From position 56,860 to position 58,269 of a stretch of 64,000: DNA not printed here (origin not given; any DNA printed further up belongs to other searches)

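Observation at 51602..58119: Sortase locus with non-canonical [Y]IAP[KT][TS]G sorting signals on Cna-B/DUF11 surface proteins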

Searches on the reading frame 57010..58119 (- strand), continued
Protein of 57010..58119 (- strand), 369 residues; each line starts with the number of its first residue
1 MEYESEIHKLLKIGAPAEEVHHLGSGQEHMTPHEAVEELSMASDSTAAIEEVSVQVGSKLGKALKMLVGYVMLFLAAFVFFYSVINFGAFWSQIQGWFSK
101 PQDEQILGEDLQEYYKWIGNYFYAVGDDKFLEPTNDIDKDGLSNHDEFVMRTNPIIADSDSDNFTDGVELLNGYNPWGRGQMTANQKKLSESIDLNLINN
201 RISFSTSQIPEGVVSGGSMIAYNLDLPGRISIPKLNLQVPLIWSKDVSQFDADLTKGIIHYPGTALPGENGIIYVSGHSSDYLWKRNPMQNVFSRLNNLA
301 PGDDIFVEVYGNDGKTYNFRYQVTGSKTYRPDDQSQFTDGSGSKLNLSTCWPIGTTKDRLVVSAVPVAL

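Call 25: search_solved_structures(query=A1, max_evalue=0.001, show_alignments=3)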
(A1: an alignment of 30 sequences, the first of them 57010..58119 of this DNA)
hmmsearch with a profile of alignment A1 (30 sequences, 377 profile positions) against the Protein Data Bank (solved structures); distinct sequences matched with E-value up to 0.001: 20.
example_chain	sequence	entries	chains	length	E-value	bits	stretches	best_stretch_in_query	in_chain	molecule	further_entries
8t28_A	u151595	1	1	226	5.2e-09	39.1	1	206-373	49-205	Class C sortase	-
24rr_A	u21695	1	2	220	8.3e-09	38.4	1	216-372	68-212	Ebp pilus assembly class C sortase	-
8gr6_A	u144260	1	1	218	8.2e-08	35.2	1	230-373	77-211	Sortase-like protein, putative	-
4d7w_A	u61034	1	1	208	9.8e-08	34.9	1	228-373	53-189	SORTASE FAMILY PROTEIN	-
2ln7_A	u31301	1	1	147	1.2e-07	34.7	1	224-375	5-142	LPXTG-site transpeptidase family protein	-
7d6p_A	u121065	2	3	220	1.4e-07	34.5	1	202-375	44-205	Sortase family protein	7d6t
6ixz_A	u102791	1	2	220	1.8e-07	34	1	202-375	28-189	Sortase family protein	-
3rbi_A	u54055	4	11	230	4e-07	32.9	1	216-372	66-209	Sortase family protein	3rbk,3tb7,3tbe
4g1j_A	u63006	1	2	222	4.4e-07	32.8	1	217-372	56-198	Sortase family protein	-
8gmx_A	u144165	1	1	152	7.1e-07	32.1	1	235-375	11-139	Class C sortase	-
5k9a_A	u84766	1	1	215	2.4e-06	30.3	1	237-376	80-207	Putative fimbrial associated sortase-like protein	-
6bwe_A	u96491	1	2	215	2.4e-06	30.3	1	237-376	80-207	Putative fimbrial associated sortase-like protein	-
8guu_A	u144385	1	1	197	2.9e-06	30.1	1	230-373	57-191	Sortase-like protein, putative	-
7cg9_A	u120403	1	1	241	4.7e-06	29.4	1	193-373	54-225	Class C sortase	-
3o0p_A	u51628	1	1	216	5e-06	29.3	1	231-372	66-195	Sortase family protein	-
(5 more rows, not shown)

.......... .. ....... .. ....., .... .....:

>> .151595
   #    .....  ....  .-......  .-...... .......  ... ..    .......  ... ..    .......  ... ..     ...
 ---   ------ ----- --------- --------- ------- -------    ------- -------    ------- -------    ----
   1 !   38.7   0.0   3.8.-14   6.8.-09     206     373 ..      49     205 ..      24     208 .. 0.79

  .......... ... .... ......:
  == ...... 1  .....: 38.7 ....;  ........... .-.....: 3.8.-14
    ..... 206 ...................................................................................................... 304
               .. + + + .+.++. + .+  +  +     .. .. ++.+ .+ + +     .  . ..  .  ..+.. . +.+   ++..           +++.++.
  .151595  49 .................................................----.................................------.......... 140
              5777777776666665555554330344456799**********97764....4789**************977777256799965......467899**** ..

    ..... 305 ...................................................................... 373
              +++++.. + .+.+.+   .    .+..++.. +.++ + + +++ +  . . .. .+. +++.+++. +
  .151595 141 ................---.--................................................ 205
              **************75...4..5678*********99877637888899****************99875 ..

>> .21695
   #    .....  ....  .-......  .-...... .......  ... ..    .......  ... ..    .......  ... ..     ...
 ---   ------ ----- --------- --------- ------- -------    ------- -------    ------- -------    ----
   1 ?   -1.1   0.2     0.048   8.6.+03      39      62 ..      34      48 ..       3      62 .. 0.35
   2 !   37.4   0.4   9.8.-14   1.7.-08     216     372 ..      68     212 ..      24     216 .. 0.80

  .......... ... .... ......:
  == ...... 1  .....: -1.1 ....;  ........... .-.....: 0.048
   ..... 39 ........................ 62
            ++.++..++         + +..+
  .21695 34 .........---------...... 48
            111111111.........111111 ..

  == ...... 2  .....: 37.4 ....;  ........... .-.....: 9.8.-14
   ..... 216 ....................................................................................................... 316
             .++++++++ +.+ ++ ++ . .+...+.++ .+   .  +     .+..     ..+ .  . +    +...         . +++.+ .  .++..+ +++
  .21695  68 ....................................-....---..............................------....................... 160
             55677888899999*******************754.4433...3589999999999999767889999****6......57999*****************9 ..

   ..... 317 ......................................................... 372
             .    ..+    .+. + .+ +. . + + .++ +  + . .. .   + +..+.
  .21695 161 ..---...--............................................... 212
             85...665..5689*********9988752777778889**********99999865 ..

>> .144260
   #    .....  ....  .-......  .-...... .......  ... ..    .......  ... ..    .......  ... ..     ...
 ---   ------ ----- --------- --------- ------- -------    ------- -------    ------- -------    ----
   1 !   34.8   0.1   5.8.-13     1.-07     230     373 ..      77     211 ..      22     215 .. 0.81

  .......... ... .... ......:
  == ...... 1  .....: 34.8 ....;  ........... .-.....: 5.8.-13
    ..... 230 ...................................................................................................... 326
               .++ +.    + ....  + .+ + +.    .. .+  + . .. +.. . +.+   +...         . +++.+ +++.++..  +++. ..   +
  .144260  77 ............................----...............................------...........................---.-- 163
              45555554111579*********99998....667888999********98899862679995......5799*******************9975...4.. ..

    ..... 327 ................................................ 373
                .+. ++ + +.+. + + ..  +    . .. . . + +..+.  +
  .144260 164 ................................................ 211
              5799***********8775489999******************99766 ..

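Call 29: predict_structure(alignment_id=A1)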
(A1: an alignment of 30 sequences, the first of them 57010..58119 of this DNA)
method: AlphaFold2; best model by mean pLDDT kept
length: 369 residues; sequences in the alignment: 30
mean_pLDDT: 70.0   pTM: 0.45
mean pLDDT of the five models: 70.0, 65.8, 65.5, 65.2, 61.2
residues with pLDDT >= 90: 73; 70-90: 150; 50-70: 55; < 50: 91
segments of 3 or more residues with pLDDT < 50: 1-6, 14-57, 99-110, 120-126, 207-218, 352-354
pLDDT, mean of each block of 10 residues (from residue 1): 44 41 32 36 37 47 84 93 79 58 42 51 48 68 81 76 80 81 84 78 53 41 91 95 83 87 79 82 65 89 97 89 92 69 84 62 89
secondary structure, 60 per line:
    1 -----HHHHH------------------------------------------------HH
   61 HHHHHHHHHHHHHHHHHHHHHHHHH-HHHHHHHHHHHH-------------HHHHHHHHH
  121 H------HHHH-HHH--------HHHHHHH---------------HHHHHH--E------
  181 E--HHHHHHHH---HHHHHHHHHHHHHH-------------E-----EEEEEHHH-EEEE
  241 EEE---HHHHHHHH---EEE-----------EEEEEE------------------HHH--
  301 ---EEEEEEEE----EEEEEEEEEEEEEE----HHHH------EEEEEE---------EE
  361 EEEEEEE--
elements in order: H6-10 H59-85 H87-98 H112-121 H128-131 H144-150 H166-171 H184-191 H195-208 E228-232 E237-243 H247-254 E258-260 E272-277 E304-311 E316-329 H334-337 E344-349 E359-367

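Call 32: fold_search(model_id=the predicted structure, library=pdb)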
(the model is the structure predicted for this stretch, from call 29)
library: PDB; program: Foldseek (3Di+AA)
matches with E <= 10: 600; with E <= 0.001: 104
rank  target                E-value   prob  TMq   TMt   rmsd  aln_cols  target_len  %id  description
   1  6ixz_B                6.9e-12  1.00  0.29  0.58  13.7       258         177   19  X-ray structure of sortase C from Clostridium perfringens SM101 (released 2019-08-14)
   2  4d7w                  1.3e-11  1.00  0.30  0.55   7.1       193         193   26  Crystal structure of sortase C1 (SrtC1) from Streptococcus agalactiae (released 2015-08-19)
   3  2xwg_D                1.7e-11  1.00  0.30  0.57   3.8       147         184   26  Crystal structure of sortase C-1 from Actinomyces oris (formerly Actinomyces naeslundii) (released 2011-02-23)
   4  4g1j_A                2.5e-11  1.00  0.30  0.53   3.6       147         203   24  Sortase C1 of GBS Pilus Island 1 (released 2012-12-05)
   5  2w1k_A                3.1e-11  1.00  0.32  0.54  12.4       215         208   22  Crystal Structure of Sortase C-3 (SRTC-3) from Streptococcus pneumoniae (released 2008-12-23)
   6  4g1j_B                3.5e-11  1.00  0.32  0.57   6.8       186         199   22  Sortase C1 of GBS Pilus Island 1 (released 2012-12-05)
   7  3tbe_F                3.9e-11  1.00  0.31  0.59   5.0       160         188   24  The crystal structure of the complex of Streptococcus agalactiae sortase C1 and MTSET (released 2011-10-26)
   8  3tbe_D                4.4e-11  1.00  0.30  0.56   3.7       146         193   25  The crystal structure of the complex of Streptococcus agalactiae sortase C1 and MTSET (released 2011-10-26)
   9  6ixz_A                4.7e-11  1.00  0.31  0.57   7.4       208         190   21  X-ray structure of sortase C from Clostridium perfringens SM101 (released 2019-08-14)
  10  2xwg_C                4.9e-11  1.00  0.31  0.62   3.4       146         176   27  Crystal structure of sortase C-1 from Actinomyces oris (formerly Actinomyces naeslundii) (released 2011-02-23)
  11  3tbe_A                4.9e-11  1.00  0.30  0.55   3.8       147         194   24  The crystal structure of the complex of Streptococcus agalactiae sortase C1 and MTSET (released 2011-10-26)
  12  2xwg_B                5.2e-11  1.00  0.30  0.58   3.6       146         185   27  Crystal structure of sortase C-1 from Actinomyces oris (formerly Actinomyces naeslundii) (released 2011-02-23)
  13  3rbi_A                5.5e-11  1.00  0.31  0.57   3.7       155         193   22  The Type III Crystal Structure of Streptococcus agalactiae Sortase C1 (released 2011-09-07)
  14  3rbk_A                5.5e-11  1.00  0.31  0.57   6.5       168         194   23  The Type II Crystal Structure of Streptococcus agalactiae Sortase C1 (released 2011-09-07)
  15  5k9a                  5.9e-11  1.00  0.31  0.52   3.4       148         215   28  Sortase A from Corynebacterium diphtheriae (released 2016-06-15)
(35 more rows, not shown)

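Call 62: search_protein_families(library=pfam, proteins=[L010:13724-15013:-, L011:8532-9869:-, L008:11329-12606:-, L014:11201-12457:-, L023:11352-12641:+, L024:11309-12556:+, L021:4342-5709:+, L016:1407-2666:+, L015:6107-7483:+, L017:2217-3530:+], max_evalue=0.01)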
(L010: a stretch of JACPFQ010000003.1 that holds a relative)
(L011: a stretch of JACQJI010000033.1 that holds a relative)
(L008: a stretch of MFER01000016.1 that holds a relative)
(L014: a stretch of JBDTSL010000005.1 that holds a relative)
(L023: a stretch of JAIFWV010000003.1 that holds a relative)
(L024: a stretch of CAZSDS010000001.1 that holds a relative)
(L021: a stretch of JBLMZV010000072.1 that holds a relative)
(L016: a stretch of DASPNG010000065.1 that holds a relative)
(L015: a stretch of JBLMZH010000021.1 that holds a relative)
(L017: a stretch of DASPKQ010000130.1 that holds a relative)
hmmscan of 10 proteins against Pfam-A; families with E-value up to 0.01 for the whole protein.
L010:13724-15013:- (429 aa): 0 families

L011:8532-9869:- (445 aa): 1 family
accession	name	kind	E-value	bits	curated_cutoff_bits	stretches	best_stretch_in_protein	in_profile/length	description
PF13505.12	OMP_b-brl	-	0.00064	20.4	28.7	1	255-416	28-151/175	Outer membrane protein beta-barrel domain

L008:11329-12606:- (425 aa): 1 family
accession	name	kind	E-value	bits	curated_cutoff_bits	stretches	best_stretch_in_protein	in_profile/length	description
PF01391.23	Collagen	-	8.2e-05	22.7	27.2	1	129-156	19-46/60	Collagen triple helix repeat (20 copies)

L014:11201-12457:- (418 aa): 1 family
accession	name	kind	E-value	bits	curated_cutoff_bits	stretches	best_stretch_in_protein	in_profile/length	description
PF01391.23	Collagen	-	0.00016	21.8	27.2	1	124-151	28-55/60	Collagen triple helix repeat (20 copies)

L023:11352-12641:+ (429 aa): 0 families

L024:11309-12556:+ (415 aa): 0 families

L021:4342-5709:+ (455 aa): 0 families

L016:1407-2666:+ (419 aa): 0 families

L015:6107-7483:+ (458 aa): 0 families

L017:2217-3530:+ (437 aa): 0 families

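Call 65: find_related_loci(query=A1, collection=metagenome_contigs, flank=10000)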
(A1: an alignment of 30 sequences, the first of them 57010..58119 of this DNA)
Query A1 (369 aa) in metagenome_contigs; peptide patterns used: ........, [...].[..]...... (x = any residue, [..] = any of these).
75 stretches matched a pattern; 29 encode a relative of the query (tblastn E <= 1e-3); 29 distinct loci.
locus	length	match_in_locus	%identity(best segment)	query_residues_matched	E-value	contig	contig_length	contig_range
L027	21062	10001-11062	57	2-369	5e-143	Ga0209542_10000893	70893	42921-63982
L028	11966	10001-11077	59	2-365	3e-140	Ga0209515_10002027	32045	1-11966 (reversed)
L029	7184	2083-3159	59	2-365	3e-140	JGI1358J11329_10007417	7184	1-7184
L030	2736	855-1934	61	4-369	5e-147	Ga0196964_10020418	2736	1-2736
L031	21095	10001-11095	56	2-369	1e-138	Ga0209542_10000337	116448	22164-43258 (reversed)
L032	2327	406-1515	56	1-365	1e-145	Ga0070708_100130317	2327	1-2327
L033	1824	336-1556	49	5-369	3e-147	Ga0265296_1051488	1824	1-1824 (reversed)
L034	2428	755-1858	56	2-369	6e-145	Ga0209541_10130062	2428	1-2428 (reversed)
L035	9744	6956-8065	56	2-369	8e-136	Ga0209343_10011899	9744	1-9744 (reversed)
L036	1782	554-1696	55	5-369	1e-142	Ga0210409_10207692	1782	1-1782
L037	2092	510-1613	54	2-369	2e-138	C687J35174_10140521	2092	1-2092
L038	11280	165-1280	57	2-369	4e-129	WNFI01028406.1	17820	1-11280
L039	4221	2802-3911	54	2-369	4e-131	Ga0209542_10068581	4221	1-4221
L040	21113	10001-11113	54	1-369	7e-129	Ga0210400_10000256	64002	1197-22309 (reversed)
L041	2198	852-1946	53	1-369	2e-134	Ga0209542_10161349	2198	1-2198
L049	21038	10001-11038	40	55-364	1e-80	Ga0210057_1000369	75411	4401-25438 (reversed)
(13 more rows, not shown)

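Call 69: search_protein_families(library=phrogs, proteins=[L010:13724-15013:-, L015:6107-7483:+], max_evalue=0.01)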
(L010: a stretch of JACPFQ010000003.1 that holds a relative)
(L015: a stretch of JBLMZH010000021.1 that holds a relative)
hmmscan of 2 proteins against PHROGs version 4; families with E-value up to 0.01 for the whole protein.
L010:13724-15013:- (429 aa): 0 families

L015:6107-7483:+ (458 aa): 0 families
